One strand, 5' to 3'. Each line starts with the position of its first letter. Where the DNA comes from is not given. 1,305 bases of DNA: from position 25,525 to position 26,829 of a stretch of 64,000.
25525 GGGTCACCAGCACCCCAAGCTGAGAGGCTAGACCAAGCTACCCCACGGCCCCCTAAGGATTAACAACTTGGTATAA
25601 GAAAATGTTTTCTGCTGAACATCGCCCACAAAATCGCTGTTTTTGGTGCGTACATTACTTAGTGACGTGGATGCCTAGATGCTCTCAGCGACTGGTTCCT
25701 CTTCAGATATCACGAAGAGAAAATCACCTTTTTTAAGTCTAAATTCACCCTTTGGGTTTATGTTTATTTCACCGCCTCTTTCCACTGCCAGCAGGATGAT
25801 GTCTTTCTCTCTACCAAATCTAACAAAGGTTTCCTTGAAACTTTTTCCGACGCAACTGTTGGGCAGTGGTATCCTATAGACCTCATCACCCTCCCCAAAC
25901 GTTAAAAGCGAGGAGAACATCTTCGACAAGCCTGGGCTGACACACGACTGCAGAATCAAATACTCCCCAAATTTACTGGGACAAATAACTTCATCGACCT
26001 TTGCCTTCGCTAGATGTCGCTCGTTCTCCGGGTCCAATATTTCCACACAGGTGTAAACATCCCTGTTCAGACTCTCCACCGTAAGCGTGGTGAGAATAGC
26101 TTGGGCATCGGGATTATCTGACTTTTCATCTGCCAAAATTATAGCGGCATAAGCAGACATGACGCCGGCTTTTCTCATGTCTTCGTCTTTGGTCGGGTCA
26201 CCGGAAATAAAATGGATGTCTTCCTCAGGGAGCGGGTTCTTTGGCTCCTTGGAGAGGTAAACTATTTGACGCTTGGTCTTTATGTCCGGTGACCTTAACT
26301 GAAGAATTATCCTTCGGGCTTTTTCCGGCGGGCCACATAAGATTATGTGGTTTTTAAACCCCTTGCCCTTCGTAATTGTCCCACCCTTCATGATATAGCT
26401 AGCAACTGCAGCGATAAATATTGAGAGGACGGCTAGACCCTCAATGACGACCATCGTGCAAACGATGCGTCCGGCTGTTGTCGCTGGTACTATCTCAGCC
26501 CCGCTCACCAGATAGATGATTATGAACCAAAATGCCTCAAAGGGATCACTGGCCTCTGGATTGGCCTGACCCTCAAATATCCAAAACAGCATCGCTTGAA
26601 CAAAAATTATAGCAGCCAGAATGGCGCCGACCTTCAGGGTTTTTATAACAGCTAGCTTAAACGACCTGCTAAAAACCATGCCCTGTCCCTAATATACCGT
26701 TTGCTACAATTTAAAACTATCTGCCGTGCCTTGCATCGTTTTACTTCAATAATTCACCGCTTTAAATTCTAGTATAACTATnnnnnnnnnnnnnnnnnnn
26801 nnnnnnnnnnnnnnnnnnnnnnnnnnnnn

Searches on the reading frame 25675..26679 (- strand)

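Call 19: search_protein_families(library=pfam, proteins=[window:25675-26679:-], max_evalue=0.0001)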
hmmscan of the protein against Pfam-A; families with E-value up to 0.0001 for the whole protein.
window:25675-26679:- (334 aa): 6 families
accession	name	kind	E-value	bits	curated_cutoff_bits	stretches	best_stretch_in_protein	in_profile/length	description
PF22614.2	Slo-like_RCK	-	1.5e-13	50.9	24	1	108-210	2-117/119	Calcium-activated potassium channel slowpoke-like RCK domain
PF02254.24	TrkA_N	-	4.9e-11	43.4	23.8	1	113-234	2-116/116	TrkA-N domain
PF06241.17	Castor_Poll_mid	-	3e-08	34.1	26.7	1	241-328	7-91/104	Castor and Pollux, part of voltage-gated ion channel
PF03493.23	BK_channel_a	-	8.9e-08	32.8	26.8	0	229-261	1-33/90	Calcium-activated BK potassium channel alpha subunit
PF02080.26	TrkA_C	-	1.9e-07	31.3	27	1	269-331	5-64/71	TrkA-C domain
PF07885.22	Ion_trans_2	-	2.9e-05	24.3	22.5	1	22-97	4-78/79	Ion channel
